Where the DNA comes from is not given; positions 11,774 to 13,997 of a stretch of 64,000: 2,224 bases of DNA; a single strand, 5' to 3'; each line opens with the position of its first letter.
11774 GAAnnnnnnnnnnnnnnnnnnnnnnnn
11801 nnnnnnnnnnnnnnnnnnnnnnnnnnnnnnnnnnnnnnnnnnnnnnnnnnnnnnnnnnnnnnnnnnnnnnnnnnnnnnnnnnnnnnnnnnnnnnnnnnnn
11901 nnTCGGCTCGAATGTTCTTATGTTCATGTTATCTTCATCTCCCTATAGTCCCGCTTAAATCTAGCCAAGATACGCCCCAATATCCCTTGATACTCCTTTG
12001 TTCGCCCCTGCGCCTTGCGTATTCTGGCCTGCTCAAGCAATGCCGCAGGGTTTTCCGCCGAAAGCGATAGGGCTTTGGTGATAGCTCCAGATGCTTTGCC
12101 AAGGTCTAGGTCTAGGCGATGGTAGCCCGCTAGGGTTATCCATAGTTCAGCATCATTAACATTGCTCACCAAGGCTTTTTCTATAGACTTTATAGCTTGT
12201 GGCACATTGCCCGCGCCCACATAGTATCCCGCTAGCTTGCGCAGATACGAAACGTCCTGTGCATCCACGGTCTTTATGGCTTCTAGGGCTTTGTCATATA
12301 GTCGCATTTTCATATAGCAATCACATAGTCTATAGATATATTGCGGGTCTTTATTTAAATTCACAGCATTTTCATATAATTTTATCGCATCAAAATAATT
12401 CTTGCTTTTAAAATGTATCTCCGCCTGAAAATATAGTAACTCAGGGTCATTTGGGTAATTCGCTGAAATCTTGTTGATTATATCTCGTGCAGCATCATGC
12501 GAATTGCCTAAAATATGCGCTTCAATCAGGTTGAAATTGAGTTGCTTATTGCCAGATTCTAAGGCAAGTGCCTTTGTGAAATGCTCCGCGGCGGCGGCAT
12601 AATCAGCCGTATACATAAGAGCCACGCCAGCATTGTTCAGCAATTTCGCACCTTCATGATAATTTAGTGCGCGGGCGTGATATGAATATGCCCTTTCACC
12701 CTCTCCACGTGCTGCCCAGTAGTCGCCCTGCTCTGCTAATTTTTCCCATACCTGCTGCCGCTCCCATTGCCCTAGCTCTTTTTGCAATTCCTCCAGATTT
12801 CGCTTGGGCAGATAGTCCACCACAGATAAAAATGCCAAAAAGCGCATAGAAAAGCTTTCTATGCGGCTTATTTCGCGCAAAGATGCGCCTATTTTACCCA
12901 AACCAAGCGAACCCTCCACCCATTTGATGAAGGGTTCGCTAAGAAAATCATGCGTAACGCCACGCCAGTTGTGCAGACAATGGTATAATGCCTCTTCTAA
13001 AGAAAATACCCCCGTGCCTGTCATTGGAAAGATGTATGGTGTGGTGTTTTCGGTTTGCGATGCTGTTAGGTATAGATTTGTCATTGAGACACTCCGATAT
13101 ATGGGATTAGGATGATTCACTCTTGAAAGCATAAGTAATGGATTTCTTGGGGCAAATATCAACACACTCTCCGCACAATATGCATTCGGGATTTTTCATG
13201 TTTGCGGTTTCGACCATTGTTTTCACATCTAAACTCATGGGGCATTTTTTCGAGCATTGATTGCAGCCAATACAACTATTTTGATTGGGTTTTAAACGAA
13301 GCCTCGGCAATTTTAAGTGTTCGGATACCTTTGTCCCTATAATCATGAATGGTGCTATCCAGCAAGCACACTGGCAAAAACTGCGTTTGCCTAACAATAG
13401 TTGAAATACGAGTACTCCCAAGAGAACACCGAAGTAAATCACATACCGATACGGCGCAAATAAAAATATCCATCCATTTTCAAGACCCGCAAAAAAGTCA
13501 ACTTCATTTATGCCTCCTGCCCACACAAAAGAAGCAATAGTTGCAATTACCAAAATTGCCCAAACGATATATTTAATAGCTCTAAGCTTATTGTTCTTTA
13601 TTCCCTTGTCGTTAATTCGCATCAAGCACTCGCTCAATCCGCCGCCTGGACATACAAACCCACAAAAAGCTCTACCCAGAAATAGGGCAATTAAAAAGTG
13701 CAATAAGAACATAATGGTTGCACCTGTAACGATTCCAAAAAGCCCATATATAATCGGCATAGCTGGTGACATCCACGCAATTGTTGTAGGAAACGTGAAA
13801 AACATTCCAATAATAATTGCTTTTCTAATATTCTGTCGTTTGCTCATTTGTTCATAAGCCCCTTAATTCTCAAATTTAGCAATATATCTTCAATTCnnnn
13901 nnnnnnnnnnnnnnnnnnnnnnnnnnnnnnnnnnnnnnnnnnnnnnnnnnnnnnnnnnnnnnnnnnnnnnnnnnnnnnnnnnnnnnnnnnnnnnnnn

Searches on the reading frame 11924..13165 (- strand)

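Call 19: search_protein_families(library=pfam, proteins=[window:11924-13165:-], max_evalue=0.00001)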
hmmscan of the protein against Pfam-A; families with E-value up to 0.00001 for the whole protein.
window:11924-13165:- (413 aa): 11 families
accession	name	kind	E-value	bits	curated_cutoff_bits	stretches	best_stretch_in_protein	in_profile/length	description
PF14559.12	TPR_19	-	3.6e-21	75.7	25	1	188-250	6-68/68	Tetratricopeptide repeat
PF07719.23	TPR_2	-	3.4e-15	55.3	27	0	241-273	1-33/34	Tetratricopeptide repeat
PF13428.12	TPR_14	-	7.7e-11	42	23.5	0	308-346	4-42/44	Tetratricopeptide repeat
PF13432.12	TPR_16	-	9.1e-11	42.4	32.7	1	179-241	3-65/65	Tetratricopeptide repeat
PF00515.34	TPR_1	-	3.8e-09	36.4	27.8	0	173-204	1-32/34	Tetratricopeptide repeat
PF23914.1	TPR_CcmH_CycH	-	4.8e-09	36.7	42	0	183-270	60-150/158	Cytochrome c-type biogenesis protein H TPR domain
PF12895.13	ANAPC3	-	9.1e-09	35.9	27.2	0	231-298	13-80/82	Anaphase-promoting complex, cyclosome, subunit 3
PF25062.1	ARM_TT21_N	-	1.2e-06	28.9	40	0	237-403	23-198/222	Tetratricopeptide repeat protein 21 N-terminal ARM repeat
PF13424.12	TPR_12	-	3.2e-06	27.7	30.1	0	244-270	6-32/77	Tetratricopeptide repeat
PF25068.1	ARM_TT21_4th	-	4e-06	27.6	30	0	253-300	11-58/153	Tetratricopeptide repeat protein 21 forth ARM domain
PF13176.12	TPR_7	-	8.4e-06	25.9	27.9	0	176-203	2-29/36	Tetratricopeptide repeat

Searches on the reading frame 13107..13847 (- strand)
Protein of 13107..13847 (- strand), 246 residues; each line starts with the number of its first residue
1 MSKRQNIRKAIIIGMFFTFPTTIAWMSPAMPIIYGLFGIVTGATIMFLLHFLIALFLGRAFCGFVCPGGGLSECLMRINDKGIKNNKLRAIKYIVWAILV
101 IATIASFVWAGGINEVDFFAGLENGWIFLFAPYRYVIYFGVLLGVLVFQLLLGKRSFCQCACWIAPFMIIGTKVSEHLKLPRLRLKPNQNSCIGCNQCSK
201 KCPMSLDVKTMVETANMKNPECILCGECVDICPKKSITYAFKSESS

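Call 19: search_protein_families(library=pfam, proteins=[window:13107-13847:-], max_evalue=0.00001)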
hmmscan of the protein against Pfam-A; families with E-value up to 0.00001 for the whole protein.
window:13107-13847:- (246 aa): 7 families
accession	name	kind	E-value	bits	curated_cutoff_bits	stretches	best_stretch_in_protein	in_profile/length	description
PF12801.12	Fer4_5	-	6.6e-09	36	22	1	45-78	7-40/48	4Fe-4S binding domain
PF13187.11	Fer4_9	-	1.7e-08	34.8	27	1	192-236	2-51/52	4Fe-4S dicluster domain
PF13237.11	Fer4_10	-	2.1e-08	34.4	25.5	1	188-233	5-53/53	4Fe-4S dicluster domain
PF00037.32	Fer4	-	2.2e-08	34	21.1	0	221-237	7-23/24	4Fe-4S binding domain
PF13484.11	Fer4_16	-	2.3e-06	28.7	30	0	221-240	1-20/66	4Fe-4S double cluster binding domain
PF12800.12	Fer4_4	-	2.6e-06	27.7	24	0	221-234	3-16/17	4Fe-4S binding domain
PF14697.11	Fer4_21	-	8.2e-06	26.3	35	0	188-237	4-57/59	4Fe-4S dicluster domain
